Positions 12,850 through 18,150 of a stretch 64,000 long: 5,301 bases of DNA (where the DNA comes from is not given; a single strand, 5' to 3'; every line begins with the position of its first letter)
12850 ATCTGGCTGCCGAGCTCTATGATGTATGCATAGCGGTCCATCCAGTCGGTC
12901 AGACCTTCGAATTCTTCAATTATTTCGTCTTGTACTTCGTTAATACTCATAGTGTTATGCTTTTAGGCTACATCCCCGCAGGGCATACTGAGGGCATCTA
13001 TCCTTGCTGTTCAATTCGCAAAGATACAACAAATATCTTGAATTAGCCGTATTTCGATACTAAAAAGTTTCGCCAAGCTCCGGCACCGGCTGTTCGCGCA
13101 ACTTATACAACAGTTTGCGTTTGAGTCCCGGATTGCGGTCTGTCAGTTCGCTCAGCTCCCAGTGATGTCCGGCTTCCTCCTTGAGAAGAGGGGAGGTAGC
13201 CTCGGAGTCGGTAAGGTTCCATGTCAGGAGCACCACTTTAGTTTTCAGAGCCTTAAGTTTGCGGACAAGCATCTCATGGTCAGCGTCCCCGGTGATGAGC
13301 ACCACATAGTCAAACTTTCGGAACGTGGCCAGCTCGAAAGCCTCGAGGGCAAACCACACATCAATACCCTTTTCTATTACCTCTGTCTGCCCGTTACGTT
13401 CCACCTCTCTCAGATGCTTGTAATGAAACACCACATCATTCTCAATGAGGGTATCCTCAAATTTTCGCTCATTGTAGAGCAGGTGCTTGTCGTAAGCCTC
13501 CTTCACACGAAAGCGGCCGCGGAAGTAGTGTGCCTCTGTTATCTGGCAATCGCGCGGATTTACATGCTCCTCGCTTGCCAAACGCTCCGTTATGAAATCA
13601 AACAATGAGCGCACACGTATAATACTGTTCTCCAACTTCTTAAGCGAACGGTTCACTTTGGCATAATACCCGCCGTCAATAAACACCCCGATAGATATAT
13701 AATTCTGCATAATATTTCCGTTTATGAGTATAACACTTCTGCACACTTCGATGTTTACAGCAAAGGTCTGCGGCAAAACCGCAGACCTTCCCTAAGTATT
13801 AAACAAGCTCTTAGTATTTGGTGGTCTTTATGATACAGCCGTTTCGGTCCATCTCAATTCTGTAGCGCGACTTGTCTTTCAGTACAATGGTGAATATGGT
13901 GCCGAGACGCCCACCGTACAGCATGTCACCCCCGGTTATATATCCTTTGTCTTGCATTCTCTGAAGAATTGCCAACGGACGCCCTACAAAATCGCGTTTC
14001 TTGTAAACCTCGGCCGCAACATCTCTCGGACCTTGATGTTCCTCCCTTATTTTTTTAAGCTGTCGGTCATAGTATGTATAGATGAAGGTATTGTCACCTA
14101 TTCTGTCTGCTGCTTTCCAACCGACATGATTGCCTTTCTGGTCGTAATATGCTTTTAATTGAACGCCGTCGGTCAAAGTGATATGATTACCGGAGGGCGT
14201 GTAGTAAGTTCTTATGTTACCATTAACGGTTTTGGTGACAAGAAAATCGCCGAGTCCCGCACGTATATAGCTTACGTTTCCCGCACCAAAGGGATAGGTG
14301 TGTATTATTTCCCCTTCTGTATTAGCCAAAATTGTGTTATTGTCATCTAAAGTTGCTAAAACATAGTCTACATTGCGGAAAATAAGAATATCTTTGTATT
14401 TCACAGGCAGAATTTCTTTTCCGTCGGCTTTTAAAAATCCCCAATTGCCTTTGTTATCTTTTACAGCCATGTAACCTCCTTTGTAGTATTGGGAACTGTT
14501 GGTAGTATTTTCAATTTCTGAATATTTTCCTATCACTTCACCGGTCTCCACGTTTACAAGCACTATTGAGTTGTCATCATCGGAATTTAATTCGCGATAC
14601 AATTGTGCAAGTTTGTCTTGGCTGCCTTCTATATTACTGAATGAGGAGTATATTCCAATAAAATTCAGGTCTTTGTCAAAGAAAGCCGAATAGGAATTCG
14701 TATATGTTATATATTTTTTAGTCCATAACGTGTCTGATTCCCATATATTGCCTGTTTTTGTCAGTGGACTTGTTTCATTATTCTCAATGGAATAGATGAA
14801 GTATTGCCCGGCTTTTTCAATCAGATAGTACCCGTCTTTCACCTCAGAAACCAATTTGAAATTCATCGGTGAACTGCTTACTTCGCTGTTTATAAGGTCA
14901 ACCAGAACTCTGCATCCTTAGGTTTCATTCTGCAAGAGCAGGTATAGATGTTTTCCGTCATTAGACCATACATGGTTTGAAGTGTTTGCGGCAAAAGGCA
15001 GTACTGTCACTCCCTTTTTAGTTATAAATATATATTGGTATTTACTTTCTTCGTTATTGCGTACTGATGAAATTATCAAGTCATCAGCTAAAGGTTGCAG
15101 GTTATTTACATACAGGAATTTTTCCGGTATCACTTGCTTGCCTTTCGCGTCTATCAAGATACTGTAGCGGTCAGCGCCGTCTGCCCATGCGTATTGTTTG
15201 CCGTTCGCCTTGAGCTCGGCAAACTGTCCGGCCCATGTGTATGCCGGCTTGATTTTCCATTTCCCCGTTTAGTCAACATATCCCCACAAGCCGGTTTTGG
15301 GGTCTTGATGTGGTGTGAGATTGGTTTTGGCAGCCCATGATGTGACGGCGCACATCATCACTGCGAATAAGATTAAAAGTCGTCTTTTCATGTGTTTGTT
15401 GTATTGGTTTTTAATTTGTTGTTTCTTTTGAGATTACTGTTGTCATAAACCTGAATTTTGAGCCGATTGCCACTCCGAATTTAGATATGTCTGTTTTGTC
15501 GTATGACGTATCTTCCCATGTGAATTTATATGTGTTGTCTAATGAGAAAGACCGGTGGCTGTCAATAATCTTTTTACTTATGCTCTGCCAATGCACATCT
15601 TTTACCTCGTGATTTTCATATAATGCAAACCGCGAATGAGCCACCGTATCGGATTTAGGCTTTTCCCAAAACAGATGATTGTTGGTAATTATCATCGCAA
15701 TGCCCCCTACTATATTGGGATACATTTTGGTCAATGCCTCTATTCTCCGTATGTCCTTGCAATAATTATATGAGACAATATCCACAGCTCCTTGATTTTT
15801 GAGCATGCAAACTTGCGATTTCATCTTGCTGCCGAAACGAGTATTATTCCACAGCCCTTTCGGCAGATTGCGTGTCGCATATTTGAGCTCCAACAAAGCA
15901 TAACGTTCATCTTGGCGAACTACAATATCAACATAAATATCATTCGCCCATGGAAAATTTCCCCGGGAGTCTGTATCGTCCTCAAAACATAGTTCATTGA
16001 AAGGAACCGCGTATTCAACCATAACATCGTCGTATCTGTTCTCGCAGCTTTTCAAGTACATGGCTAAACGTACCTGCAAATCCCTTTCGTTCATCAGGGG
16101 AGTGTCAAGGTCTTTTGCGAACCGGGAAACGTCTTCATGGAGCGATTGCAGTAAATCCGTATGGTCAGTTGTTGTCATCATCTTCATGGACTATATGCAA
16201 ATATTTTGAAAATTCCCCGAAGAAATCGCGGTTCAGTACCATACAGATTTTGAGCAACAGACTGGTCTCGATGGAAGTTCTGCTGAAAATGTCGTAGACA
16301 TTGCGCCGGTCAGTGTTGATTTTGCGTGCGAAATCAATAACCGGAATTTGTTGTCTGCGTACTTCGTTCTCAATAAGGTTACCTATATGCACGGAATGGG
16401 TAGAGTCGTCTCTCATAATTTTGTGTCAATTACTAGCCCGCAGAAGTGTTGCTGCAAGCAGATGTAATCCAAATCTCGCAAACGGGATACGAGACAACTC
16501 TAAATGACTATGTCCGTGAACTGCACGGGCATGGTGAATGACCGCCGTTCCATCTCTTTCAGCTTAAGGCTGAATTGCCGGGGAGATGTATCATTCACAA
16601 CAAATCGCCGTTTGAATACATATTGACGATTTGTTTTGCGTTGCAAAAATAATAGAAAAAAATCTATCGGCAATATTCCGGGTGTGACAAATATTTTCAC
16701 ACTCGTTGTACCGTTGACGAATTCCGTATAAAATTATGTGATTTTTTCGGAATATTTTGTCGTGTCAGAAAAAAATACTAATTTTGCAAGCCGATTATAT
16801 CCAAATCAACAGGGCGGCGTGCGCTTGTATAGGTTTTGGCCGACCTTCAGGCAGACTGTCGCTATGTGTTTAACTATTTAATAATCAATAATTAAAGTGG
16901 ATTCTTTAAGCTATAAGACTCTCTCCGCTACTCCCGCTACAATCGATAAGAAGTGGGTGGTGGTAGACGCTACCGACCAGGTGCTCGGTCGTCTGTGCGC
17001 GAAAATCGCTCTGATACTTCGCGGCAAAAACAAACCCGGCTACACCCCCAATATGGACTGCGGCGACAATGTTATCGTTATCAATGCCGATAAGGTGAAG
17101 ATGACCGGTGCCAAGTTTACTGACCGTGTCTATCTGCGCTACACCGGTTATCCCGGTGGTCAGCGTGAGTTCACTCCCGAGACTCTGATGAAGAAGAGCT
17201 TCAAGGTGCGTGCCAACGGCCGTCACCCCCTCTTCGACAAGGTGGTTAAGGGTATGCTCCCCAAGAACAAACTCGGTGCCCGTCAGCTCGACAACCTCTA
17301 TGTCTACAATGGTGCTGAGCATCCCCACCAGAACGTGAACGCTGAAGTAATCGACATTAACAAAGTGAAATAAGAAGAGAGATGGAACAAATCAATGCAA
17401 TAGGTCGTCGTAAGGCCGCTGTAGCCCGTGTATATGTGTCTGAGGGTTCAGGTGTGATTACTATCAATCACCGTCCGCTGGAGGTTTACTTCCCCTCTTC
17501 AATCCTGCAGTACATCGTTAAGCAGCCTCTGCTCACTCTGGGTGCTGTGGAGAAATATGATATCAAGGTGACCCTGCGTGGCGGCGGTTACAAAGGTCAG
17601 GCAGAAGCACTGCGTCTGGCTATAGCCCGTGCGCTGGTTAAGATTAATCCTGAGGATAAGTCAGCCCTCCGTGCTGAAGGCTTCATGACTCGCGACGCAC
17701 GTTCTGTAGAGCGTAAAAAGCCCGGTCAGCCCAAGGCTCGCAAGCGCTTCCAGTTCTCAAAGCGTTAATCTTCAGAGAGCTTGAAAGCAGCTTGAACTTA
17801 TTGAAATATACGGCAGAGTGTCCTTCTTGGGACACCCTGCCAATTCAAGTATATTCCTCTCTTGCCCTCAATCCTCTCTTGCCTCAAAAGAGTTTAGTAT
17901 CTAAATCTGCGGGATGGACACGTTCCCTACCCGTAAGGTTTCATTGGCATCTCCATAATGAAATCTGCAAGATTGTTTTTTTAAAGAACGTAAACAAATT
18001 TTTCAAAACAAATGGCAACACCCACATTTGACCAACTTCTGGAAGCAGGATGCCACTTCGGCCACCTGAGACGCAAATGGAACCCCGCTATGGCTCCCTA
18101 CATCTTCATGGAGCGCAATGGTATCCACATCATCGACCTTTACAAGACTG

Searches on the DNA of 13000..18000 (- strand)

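Call 59: search_rna_families(source=window, start=13000, end=18000, threshold=evalue, max_evalue=1, show_alignments=2)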
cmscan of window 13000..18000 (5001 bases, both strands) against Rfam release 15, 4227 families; matches with E-value up to 1: 0.
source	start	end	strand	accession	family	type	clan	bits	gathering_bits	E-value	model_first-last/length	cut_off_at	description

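Call 68: build_rna_model(alignment_id=A6)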
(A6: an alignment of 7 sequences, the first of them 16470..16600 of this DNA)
Model R1 built from alignment A6 (7 sequences, 156 columns); structure: RNAalifold consensus.
model positions 130; base pairs 27; branch points 1; effective number of sequences 1.92; information 0.59 bits per position. Calibrated on 0.2 Mb of random sequence (short: E-values are rough).
structure used (alignment columns):
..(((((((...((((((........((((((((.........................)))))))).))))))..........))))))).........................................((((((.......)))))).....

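Call 70: search_with_rna_model(model_id=R1, sources=[window, L001, L003, L004, L007, L008, L009, L010, L011, L012, L013, L014, L015, L016, L017, L018, L019, L020, L021, L022, L023, L024, L025, L026, L027, L028, L029, L030, L031, L032, L033, L034, L035, L036, L037, L038, L039, L040, L041, L042, L043, L044, L045, L046, L047, L048, L049, L050, L051, L052, L053, L054, L155, L156, L157, L158, L159, L160, L161, L162, L163, L164, L165, L166, L167, L168, L169, L170, L171, L172, L173, L174], max_evalue=1)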
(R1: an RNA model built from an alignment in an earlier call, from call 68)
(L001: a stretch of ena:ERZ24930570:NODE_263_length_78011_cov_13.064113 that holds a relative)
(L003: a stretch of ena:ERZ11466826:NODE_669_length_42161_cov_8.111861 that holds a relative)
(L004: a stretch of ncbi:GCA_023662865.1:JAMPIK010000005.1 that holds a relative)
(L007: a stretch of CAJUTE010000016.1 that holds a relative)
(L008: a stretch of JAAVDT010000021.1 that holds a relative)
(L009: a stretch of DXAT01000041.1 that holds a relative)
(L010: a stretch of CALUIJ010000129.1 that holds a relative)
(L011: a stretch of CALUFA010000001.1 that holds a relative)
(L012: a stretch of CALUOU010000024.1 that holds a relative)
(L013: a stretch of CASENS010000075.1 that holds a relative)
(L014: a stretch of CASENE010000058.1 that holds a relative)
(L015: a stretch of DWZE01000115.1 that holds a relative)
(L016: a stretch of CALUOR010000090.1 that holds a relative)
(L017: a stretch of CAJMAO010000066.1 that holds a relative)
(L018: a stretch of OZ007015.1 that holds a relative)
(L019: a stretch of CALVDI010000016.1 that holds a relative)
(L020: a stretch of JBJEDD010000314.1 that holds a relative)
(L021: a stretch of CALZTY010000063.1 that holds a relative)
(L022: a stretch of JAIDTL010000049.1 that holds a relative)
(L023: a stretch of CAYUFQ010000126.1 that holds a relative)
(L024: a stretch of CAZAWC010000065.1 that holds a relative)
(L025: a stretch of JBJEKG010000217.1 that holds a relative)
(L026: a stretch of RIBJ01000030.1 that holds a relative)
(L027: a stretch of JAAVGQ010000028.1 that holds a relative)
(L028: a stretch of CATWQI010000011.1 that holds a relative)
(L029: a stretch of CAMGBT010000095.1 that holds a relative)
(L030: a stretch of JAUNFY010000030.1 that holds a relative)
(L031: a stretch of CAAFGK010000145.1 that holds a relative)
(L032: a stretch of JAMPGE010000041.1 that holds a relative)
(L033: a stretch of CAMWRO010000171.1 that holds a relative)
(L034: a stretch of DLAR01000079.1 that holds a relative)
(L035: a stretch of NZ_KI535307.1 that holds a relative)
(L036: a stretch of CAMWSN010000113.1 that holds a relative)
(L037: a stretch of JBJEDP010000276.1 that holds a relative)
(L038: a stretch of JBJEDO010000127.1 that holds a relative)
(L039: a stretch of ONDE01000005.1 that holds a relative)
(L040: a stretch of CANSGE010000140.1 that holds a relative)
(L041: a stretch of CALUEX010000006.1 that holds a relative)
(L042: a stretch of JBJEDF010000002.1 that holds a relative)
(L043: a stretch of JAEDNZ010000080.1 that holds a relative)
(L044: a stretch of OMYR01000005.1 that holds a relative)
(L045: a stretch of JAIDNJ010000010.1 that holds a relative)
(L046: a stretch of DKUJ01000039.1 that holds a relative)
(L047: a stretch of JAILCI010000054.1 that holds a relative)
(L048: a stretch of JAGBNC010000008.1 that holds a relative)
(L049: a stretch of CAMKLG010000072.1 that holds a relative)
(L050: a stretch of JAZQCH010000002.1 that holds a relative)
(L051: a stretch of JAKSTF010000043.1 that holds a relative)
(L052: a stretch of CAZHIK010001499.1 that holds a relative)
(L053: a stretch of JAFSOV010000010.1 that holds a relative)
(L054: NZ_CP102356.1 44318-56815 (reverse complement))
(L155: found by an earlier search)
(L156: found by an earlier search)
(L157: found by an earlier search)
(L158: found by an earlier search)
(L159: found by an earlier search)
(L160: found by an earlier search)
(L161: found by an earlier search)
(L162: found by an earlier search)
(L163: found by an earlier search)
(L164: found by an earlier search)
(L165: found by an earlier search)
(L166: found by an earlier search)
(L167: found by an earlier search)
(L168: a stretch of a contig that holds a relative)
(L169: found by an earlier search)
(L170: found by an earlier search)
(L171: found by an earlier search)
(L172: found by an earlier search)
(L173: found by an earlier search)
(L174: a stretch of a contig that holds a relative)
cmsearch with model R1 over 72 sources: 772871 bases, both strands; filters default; matches with E-value up to 1: 14.
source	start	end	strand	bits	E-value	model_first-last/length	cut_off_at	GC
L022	4700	4830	+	132.1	2.4e-29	1-130/130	no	0.46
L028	5337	5463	+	126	7.6e-28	1-130/130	no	0.46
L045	346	473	+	122.1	6.8e-27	1-130/130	no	0.46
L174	3004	3132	-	120.7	1.5e-26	1-130/130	no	0.5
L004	5587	5717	+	118.2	6.1e-26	1-130/130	no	0.5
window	16470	16600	-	117.3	1e-25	1-130/130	no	0.48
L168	7431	7558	-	116.6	1.5e-25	1-130/130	no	0.47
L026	5372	5512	+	113.1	1.1e-24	1-130/130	no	0.5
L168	8182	8313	-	106.3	5e-23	1-130/130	no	0.48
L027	921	1051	+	99.8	2e-21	1-130/130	no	0.44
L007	6211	6321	+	75.4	1.9e-15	1-130/130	no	0.41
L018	4765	4898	+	70.7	2.6e-14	1-130/130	no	0.51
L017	624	757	+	67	2.1e-13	1-130/130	no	0.51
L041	4998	5131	+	66.4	3e-13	1-130/130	no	0.49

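Call 71: search_with_rna_model(model_id=R1, sources=[L055, L056, L057, L058, L059, L060, L061, L062, L063, L064, L065, L066, L067, L068, L069, L070, L071, L072, L073, L074, L075, L076, L077, L078, L079, L080, L081, L082, L083, L084, L085, L086, L087, L088, L089, L090, L091, L092, L093, L094, L095, L096, L097, L098, L099, L100, L101, L102, L103, L104, L105, L106, L107, L108, L109, L110, L111, L112, L113, L114, L115, L116, L117, L118, L119, L120, L121, L122, L123, L124, L125, L126, L127, L128, L129, L130, L131, L132, L133, L134, L135, L136, L137, L138, L139, L140, L141, L142, L143, L144, L145, L146, L147, L148, L149, L150, L151, L152, L153, L154], max_evalue=1)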
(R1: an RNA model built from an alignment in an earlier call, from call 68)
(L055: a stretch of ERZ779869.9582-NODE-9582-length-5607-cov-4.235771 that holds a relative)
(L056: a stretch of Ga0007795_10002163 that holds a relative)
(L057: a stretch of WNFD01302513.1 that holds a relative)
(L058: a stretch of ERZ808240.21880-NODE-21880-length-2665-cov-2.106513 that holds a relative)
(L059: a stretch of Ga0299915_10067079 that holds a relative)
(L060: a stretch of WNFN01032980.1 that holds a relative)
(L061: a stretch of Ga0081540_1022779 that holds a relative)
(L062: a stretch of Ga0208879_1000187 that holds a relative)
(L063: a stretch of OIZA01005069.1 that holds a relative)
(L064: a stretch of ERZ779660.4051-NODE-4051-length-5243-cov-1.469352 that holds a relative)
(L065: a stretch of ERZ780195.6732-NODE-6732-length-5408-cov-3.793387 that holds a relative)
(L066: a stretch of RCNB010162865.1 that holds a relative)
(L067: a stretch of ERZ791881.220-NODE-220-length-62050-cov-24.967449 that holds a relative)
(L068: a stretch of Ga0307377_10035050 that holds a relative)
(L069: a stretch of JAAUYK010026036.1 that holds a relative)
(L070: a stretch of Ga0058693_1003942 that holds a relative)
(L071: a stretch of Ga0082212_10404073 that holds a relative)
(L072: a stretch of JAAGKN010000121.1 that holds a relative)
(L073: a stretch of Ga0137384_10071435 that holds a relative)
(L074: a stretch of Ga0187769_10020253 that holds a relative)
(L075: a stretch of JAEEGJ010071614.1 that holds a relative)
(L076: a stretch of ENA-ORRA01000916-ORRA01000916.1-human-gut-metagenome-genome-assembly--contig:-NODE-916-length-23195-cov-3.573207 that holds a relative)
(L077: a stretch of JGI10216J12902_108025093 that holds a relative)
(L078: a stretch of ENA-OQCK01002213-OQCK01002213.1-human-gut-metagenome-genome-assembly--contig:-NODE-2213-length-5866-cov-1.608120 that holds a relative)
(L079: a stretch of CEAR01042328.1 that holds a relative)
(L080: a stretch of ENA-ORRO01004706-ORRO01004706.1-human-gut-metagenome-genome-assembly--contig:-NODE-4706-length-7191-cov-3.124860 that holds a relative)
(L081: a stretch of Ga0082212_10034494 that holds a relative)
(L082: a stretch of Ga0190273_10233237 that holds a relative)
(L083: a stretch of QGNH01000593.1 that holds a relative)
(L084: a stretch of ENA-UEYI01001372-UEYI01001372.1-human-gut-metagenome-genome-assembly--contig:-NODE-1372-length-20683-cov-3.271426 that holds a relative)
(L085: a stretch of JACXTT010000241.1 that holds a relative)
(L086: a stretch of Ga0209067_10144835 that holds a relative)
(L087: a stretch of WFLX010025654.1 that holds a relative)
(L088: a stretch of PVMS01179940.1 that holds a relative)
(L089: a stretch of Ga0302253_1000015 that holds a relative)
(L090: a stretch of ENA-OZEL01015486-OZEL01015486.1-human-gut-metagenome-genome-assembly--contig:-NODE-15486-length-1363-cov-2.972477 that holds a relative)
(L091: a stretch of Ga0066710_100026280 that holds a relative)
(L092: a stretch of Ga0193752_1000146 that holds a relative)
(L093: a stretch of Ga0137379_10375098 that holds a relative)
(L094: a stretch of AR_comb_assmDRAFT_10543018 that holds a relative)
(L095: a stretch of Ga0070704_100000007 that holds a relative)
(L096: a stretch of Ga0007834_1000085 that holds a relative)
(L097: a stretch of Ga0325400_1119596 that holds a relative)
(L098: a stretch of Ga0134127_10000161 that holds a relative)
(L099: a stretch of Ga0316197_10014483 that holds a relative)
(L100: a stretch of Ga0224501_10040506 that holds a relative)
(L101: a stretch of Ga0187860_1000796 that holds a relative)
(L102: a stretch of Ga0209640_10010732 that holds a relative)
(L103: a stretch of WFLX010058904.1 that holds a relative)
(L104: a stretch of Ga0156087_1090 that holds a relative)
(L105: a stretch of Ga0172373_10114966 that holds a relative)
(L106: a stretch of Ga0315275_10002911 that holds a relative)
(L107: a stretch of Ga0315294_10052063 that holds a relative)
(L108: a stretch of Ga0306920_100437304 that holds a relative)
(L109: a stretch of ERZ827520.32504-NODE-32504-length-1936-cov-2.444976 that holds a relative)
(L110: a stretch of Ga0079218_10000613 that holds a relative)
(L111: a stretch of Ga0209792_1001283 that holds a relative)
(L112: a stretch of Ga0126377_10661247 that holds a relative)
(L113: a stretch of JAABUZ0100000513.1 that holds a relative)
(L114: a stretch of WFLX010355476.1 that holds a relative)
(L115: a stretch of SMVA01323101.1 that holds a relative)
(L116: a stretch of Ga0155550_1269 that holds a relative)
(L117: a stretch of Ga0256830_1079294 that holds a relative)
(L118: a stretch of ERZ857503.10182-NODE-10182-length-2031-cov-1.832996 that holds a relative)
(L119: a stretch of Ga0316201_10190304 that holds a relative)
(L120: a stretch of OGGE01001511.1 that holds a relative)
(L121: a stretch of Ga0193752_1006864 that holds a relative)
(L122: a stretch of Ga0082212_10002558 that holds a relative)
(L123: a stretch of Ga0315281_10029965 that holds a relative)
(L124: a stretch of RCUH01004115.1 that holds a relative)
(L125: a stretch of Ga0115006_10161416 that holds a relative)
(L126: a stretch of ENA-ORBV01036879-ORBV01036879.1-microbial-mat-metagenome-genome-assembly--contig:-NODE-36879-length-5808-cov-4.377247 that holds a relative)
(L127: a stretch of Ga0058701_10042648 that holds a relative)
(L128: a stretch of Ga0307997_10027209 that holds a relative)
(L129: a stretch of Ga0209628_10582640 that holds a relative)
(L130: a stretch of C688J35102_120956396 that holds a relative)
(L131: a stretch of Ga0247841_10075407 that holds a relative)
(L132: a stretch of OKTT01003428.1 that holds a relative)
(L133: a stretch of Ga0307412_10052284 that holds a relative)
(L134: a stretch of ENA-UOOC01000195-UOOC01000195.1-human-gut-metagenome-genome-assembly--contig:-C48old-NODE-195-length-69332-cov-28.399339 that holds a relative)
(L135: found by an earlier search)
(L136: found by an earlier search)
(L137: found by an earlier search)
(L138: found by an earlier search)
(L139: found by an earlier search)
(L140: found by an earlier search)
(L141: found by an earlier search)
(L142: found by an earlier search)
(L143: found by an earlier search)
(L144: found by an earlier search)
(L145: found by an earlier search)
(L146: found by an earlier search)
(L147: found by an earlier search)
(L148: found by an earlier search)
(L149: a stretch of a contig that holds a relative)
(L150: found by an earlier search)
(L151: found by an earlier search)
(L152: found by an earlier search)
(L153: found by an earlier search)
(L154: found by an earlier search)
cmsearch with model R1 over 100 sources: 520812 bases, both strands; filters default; matches with E-value up to 1: 4.
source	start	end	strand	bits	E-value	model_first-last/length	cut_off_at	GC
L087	235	363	+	114.7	3e-25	1-130/130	no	0.48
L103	1264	1392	+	111.7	1.6e-24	1-130/130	no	0.42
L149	288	410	+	103.8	1.4e-22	1-130/130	no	0.56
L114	42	173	+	88.1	9.8e-19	1-130/130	no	0.47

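Call 76: search_with_rna_model(model_id=R1, sources=[window, L004, L022, L026, L027, L028, L045, L174, L168, L087, L103, L149, L114, L007, L017, L018, L041], max_evalue=0.001, make_alignment=true)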
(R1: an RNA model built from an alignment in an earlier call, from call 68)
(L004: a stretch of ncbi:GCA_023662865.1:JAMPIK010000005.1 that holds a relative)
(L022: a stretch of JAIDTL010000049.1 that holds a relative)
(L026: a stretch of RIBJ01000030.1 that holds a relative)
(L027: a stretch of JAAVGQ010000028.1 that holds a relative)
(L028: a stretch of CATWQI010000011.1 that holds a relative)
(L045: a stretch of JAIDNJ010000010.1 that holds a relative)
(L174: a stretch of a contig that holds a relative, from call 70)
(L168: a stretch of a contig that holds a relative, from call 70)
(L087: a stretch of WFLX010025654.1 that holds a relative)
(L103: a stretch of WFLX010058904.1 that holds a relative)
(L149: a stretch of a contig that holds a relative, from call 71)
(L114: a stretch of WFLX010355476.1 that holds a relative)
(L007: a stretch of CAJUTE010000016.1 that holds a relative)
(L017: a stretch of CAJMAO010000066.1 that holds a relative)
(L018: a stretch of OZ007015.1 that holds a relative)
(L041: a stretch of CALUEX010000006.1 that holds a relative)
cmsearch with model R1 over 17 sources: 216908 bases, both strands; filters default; matches with E-value up to 0.001: 18.
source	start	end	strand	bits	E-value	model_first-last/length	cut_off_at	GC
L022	4700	4830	+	132.1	6.8e-30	1-130/130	no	0.46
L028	5337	5463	+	126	2.1e-28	1-130/130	no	0.46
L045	346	473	+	122.1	1.9e-27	1-130/130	no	0.46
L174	3004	3132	-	120.7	4.3e-27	1-130/130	no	0.5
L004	5587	5717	+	118.2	1.7e-26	1-130/130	no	0.5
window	16470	16600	-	117.3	2.9e-26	1-130/130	no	0.48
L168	7431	7558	-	116.6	4.2e-26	1-130/130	no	0.47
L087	235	363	+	114.7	1.3e-25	1-130/130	no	0.48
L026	5372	5512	+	113.1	3.1e-25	1-130/130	no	0.5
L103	1264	1392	+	111.7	6.8e-25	1-130/130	no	0.42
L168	8182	8313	-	106.3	1.4e-23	1-130/130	no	0.48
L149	288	410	+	103.8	5.7e-23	1-130/130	no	0.56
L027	921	1051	+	99.8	5.7e-22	1-130/130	no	0.44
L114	42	173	+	88.1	4.1e-19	1-130/130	no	0.47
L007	6211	6321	+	75.4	5.3e-16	1-130/130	no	0.41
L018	4765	4898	+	70.7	7.4e-15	1-130/130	no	0.51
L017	624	757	+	67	5.9e-14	1-130/130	no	0.51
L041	4998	5131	+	66.4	8.3e-14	1-130/130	no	0.49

Alignment A8: 18 matches aligned to the model, 176 columns, each read 5' to 3' on its own strand. Consensus structure (alignment columns), stored with it:
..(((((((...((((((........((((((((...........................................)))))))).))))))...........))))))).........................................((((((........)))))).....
